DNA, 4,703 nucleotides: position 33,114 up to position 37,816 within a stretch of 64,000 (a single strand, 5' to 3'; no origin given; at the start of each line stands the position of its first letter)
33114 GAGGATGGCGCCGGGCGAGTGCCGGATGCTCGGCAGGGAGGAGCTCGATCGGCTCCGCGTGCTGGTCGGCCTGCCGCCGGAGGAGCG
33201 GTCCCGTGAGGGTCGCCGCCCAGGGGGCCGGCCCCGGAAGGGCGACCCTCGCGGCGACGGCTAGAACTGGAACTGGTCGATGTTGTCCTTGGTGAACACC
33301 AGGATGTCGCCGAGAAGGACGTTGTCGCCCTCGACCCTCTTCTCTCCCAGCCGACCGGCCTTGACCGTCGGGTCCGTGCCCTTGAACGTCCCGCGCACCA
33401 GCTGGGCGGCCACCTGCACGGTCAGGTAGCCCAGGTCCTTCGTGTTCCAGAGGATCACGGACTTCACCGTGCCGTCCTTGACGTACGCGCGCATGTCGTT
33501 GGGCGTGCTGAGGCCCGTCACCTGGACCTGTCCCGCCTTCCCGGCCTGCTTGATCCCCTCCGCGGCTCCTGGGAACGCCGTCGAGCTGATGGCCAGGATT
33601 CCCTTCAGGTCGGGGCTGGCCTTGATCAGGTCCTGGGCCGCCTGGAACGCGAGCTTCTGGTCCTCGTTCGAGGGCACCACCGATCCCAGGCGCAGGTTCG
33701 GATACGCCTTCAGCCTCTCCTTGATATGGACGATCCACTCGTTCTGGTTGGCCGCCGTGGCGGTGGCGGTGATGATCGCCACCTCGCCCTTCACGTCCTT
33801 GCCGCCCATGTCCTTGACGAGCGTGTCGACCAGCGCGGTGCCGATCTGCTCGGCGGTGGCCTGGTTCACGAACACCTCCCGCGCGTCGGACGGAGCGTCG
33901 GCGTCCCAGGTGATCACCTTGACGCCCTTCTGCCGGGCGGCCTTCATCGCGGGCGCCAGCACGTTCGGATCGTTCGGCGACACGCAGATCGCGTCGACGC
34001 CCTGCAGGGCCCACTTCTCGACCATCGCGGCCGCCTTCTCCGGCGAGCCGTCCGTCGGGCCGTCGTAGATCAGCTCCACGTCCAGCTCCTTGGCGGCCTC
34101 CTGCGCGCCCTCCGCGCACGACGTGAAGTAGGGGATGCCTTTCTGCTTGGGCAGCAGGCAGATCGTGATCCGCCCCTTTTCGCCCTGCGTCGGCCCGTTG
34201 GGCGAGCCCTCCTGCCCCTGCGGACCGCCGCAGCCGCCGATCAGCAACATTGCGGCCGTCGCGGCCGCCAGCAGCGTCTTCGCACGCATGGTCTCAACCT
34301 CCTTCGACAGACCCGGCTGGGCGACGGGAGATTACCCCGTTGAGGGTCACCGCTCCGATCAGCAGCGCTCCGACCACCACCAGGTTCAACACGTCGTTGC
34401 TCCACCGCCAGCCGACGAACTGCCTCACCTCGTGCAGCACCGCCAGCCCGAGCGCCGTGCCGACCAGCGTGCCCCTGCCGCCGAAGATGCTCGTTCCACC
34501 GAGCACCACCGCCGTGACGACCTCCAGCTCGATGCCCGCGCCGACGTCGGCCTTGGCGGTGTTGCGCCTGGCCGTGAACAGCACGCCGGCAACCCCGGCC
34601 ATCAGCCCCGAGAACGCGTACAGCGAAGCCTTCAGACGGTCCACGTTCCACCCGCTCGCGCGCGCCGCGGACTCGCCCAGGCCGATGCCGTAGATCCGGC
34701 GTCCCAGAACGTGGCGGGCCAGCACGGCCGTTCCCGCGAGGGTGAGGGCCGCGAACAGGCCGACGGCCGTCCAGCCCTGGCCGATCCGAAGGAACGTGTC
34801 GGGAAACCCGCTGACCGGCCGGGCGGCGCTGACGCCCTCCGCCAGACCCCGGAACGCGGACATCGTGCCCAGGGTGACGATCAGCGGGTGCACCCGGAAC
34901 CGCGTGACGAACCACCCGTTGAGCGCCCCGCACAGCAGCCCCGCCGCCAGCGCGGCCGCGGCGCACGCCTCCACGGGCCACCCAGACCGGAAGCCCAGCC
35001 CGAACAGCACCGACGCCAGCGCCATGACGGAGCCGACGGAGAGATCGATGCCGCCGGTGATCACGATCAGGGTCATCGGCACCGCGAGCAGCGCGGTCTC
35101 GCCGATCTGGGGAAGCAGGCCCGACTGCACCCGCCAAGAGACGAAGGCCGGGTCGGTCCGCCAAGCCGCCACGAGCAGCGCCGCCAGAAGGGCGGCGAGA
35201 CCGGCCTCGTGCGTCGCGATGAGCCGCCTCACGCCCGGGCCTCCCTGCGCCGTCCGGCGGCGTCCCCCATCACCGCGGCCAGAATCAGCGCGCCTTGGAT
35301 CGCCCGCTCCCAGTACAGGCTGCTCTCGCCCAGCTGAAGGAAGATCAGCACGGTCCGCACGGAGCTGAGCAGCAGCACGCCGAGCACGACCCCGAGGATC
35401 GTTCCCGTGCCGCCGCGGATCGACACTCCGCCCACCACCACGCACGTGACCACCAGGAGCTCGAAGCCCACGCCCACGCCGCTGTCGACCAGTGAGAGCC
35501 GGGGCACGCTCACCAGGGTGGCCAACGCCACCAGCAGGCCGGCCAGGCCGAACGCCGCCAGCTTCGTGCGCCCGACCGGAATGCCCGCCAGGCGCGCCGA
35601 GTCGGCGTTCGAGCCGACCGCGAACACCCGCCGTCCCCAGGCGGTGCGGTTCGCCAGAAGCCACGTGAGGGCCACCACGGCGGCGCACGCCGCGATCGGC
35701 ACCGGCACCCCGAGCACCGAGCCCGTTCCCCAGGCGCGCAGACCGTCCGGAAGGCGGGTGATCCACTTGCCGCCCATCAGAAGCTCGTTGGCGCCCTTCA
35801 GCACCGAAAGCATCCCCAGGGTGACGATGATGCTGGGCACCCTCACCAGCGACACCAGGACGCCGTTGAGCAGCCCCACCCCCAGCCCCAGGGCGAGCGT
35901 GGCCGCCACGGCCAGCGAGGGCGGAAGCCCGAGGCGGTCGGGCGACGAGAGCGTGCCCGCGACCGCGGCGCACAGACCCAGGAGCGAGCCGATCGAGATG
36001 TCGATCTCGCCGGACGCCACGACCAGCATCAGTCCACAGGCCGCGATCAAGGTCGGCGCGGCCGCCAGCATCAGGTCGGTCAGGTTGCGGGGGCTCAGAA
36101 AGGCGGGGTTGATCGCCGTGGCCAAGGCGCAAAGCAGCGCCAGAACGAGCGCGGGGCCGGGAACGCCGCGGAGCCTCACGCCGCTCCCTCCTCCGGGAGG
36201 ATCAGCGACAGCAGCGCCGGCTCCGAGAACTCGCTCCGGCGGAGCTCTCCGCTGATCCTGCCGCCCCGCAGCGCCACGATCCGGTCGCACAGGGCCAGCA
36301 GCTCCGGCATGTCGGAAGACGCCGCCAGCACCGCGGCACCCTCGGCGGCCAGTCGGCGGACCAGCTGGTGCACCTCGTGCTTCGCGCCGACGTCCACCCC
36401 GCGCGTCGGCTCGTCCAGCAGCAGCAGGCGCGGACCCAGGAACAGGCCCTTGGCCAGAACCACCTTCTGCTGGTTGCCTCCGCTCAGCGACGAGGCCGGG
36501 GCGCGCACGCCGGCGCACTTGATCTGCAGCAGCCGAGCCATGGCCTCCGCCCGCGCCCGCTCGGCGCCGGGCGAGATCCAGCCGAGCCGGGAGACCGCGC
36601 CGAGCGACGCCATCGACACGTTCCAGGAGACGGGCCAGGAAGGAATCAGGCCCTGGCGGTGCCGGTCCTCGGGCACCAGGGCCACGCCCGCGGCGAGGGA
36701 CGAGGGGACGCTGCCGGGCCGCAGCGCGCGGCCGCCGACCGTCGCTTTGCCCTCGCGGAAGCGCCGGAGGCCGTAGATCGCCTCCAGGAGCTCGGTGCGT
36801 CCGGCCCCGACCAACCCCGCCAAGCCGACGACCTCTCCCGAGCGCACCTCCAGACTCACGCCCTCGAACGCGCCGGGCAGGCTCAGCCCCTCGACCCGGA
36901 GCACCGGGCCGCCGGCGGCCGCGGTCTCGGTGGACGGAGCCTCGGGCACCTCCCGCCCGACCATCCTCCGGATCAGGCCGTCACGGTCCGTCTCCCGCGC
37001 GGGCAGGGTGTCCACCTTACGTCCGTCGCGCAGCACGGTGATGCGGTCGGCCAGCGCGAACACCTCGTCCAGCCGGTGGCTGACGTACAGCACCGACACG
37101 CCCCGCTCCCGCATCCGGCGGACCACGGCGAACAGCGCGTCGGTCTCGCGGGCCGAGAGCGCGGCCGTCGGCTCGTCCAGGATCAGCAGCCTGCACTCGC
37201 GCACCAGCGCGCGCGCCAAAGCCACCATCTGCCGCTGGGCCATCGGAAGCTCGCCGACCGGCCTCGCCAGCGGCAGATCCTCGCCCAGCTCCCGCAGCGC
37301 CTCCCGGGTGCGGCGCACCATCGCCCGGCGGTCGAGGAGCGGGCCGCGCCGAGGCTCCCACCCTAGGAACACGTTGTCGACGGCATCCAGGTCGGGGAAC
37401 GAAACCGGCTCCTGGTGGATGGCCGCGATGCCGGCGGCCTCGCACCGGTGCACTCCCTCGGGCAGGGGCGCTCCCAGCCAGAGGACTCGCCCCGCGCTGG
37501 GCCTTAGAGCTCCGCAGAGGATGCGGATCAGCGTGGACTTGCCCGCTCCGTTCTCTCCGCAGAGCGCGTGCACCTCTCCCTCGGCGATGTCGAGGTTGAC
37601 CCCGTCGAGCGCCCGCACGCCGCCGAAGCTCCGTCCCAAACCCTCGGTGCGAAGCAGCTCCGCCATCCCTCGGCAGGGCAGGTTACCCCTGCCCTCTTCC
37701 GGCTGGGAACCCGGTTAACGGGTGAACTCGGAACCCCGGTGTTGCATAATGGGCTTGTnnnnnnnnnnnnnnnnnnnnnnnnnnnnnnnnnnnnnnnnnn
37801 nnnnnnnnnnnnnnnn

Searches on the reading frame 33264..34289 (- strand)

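Call 3: search_protein_families(library=pfam, proteins=[window:33264-34289:-], max_evalue=0.01)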
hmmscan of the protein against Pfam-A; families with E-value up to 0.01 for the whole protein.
window:33264-34289:- (342 aa): 4 families
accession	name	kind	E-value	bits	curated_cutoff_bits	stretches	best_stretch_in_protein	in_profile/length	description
PF13407.12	Peripla_BP_4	-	9.1e-66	222.5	35.1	1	43-300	1-256/258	Periplasmic binding protein domain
PF00532.27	Peripla_BP_1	-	6.8e-11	42.6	22.2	1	42-254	3-210/281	Periplasmic binding proteins and sugar binding domain of LacI family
PF13458.12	Peripla_BP_6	-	3.9e-06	27.2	31.7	1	56-266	19-232/343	Periplasmic binding protein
PF13377.12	Peripla_BP_3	-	0.0098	16.4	26.5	0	41-168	12-152/167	Periplasmic binding protein-like domain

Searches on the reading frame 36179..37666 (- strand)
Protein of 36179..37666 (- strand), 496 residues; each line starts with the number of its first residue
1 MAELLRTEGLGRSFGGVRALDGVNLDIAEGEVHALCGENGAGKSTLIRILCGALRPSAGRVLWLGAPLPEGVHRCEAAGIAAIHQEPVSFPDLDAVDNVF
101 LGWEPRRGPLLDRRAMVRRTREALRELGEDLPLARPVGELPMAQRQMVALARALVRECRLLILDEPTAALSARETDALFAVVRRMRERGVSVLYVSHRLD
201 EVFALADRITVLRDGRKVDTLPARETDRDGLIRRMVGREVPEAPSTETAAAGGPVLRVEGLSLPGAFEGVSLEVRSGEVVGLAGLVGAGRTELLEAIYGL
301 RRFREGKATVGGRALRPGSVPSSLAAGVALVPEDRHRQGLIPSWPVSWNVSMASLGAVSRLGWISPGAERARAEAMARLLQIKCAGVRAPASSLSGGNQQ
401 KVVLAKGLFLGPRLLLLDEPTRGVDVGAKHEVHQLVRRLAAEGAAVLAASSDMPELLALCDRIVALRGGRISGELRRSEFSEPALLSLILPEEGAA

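Call 3: search_protein_families(library=pfam, proteins=[window:36179-37666:-], max_evalue=0.01)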
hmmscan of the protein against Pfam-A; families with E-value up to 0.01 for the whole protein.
window:36179-37666:- (496 aa): 7 families
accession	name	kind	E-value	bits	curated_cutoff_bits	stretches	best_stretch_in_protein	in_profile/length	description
PF00005.33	ABC_tran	-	6.4e-53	179.5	25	2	20-168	1-137/137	ABC transporter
PF13304.12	AAA_21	-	1.7e-10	41.9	27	0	33-50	2-19/304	AAA domain, putative AbiEii toxin, Type IV TA system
PF13481.12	AAA_25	-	1.6e-05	25.1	27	0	27-48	30-51/195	AAA domain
PF13555.12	AAA_29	-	2.8e-05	24.2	27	1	21-47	13-39/61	P-loop containing region of AAA domain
PF13476.12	AAA_23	-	0.00025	22.2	27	1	17-54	7-43/201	AAA domain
PF02367.23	TsaE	-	0.0009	19.6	26.6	0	27-55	18-46/128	Threonylcarbamoyl adenosine biosynthesis protein TsaE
PF03193.22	RsgA_GTPase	-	0.0028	17.9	30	0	29-55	105-131/174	RsgA GTPase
